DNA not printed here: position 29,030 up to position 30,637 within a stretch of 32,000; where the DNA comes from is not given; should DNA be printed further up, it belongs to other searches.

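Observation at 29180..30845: Cryptic radical-SAM/SPASM RiPP locus with two unlisted, collinear precursor peptides sharing a C-A-H-x4-C core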

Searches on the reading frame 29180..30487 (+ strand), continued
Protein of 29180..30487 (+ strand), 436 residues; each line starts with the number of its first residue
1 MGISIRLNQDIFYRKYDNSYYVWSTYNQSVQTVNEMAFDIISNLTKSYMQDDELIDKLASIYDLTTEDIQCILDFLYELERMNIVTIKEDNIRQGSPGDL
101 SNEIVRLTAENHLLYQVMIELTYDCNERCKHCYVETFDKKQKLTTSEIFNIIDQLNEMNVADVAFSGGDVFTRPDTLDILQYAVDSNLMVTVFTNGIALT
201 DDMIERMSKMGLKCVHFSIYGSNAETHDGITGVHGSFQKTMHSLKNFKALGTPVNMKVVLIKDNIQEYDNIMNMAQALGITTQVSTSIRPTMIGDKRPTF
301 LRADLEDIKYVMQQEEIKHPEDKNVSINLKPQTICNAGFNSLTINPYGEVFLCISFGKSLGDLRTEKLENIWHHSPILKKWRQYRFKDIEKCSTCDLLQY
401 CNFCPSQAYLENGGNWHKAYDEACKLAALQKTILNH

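Call 67: search_solved_structures(query=A1, max_evalue=1e-15, show_alignments=4)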
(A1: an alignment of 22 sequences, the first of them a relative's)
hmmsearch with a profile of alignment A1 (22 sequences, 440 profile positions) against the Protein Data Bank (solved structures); distinct sequences matched with E-value up to 1e-15: 4.
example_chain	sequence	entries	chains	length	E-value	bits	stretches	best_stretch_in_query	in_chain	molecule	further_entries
6efn_A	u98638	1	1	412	6.1e-34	120.7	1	112-379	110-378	Sporulation killing factor maturation protein SkfB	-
6c8v_A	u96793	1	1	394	2.7e-26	95.4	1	113-434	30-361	Coenzyme PQQ synthesis protein E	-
5wgg_A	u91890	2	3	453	1.3e-20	76.7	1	18-431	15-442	Radical SAM domain protein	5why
8vpo_A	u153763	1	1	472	3.2e-16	62.2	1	13-431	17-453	Radical SAM core domain-containing protein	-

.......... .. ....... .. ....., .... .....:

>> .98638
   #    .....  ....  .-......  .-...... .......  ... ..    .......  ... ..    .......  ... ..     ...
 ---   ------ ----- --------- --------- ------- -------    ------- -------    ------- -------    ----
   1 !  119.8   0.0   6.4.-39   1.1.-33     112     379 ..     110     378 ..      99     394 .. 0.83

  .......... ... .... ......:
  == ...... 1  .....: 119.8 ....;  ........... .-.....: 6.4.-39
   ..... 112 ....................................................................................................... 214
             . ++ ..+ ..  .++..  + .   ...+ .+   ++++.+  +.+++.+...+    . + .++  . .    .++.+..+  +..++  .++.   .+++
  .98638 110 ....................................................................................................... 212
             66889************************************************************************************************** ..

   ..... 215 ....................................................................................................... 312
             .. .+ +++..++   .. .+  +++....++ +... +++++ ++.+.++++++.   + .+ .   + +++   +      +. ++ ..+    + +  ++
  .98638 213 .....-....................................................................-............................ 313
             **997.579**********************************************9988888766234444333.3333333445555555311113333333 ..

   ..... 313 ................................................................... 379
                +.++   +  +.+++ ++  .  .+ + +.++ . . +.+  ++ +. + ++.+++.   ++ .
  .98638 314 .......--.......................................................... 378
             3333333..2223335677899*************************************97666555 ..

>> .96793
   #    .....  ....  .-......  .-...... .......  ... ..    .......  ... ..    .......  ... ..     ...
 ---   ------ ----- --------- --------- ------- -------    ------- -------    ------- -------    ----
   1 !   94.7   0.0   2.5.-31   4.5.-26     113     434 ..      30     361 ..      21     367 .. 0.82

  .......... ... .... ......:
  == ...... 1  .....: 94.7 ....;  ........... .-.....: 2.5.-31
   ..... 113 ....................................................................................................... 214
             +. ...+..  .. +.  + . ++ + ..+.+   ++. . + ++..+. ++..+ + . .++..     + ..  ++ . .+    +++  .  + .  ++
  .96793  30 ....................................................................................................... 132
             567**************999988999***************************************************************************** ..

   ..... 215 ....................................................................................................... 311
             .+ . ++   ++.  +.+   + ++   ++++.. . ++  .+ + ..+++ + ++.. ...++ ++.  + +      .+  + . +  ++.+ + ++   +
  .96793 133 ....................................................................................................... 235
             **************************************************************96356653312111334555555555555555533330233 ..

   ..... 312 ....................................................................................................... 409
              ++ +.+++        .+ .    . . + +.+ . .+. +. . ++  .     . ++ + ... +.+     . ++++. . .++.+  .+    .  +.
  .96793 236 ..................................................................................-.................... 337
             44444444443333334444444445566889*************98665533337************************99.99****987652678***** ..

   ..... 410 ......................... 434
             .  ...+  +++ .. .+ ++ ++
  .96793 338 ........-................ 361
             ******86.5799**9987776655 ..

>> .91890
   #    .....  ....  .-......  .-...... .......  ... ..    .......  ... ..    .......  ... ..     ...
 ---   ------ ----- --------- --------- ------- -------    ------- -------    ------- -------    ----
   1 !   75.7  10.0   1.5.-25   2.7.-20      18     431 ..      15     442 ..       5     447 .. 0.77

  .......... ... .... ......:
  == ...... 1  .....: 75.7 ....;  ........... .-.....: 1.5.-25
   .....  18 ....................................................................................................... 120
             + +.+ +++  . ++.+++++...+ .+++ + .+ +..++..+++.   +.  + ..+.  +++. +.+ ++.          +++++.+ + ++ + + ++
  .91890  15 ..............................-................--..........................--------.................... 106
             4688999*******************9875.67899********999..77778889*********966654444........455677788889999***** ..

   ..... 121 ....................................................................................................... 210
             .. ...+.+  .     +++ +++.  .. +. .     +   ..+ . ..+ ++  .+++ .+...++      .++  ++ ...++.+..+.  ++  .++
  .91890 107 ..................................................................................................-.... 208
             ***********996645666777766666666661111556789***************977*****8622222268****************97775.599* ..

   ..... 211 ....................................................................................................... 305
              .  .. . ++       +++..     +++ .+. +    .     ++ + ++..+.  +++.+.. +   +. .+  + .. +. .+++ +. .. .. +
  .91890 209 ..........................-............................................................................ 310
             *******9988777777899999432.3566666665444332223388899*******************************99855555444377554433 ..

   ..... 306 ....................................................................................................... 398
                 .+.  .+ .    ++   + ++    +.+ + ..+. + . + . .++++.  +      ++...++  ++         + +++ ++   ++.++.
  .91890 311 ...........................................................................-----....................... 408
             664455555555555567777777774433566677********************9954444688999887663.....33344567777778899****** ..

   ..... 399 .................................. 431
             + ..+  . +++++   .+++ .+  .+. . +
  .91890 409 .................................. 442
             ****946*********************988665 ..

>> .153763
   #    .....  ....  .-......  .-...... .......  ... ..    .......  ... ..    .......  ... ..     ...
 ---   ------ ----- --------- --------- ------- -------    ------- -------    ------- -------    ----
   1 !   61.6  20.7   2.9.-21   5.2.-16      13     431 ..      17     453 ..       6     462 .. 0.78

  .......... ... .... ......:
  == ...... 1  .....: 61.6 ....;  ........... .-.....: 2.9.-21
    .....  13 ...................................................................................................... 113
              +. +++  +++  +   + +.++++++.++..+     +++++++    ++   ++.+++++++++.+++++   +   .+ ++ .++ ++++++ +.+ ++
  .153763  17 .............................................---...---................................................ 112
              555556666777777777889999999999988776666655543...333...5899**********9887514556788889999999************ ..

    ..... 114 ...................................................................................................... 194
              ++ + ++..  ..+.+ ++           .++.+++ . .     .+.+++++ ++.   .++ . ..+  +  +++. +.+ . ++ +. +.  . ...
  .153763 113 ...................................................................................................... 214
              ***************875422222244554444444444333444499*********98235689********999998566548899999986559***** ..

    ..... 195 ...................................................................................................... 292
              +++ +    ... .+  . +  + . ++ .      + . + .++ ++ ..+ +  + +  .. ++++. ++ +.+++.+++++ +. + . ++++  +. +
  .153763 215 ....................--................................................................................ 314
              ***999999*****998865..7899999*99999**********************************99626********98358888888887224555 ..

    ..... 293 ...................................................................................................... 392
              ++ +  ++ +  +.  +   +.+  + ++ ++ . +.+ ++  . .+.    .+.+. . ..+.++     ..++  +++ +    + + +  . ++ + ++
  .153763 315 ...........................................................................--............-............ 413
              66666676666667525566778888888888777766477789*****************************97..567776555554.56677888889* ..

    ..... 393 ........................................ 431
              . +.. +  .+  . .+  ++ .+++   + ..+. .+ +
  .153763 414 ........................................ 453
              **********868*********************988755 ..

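Call 83: find_related_loci(query=A1, collection=viral_contigs, flank=4000)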
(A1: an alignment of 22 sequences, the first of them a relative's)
Query A1 (436 aa) in viral_contigs; peptide patterns used: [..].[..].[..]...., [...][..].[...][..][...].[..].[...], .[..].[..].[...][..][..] (x = any residue, [..] = any of these).
102 stretches matched a pattern; 1 encode a relative of the query (tblastn E <= 1e-3); 1 distinct loci.
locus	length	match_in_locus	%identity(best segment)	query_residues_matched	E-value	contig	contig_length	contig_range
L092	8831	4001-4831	25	102-384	4e-15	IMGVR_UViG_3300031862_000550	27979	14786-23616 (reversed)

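Call 84: search_dna_similar(query=window:29180-30487:+, collection=plasmids, mode=protein, max_rows=8, max_evalue=1e-20)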
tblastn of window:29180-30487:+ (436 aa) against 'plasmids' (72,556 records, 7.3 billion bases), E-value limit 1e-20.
Records with a match: 10; places in all: 11; records where one place covers at least 80% of the query: 0.
Best place of each record, by identity: <60% 10.
By first word of the organism name: Escherichia 5; Photobacterium 1; Salmonella 1; Macrococcoides 1; Candidatus 1; Paenibacillus 1.
By predicted mobility (MOB-suite, as given by PLSDB): conjugative 7; non-mobilizable 3.
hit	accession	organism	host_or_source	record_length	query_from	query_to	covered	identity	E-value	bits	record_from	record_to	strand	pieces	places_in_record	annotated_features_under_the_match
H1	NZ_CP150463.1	Photobacterium damselae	Lateolabrax maculatus,cell culture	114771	103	435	76%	30.3%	8e-36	147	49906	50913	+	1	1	radical SAM protein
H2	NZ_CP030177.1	Salmonella enterica subsp. enterica serovar Milwaukee str. ...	-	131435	114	434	74%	29.3%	4e-35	145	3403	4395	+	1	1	radical SAM protein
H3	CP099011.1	Escherichia coli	culture,Pooled soil sample collected ...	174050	114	434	74%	29.0%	1e-34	144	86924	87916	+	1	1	radical SAM protein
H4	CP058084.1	Escherichia coli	culture,Pooled sheep faecal samples ...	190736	114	434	74%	29.0%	1e-34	144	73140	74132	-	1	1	radical SAM protein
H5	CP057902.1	Escherichia coli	culture,Pooled sheep faecal samples ...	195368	114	434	74%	29.0%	1e-34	144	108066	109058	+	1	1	radical SAM protein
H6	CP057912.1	Escherichia coli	culture,Pooled sheep faecal samples ...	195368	114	434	74%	29.0%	1e-34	144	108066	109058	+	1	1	radical SAM protein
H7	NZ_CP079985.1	Macrococcoides bohemicum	pig,pure culture,nasal swab sample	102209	76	416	78%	27.2%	5e-29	127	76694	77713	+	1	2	radical SAM protein | PqqD family protein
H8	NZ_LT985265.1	Escherichia coli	-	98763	114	434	74%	28.7%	2e-34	143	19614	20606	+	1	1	radical SAM protein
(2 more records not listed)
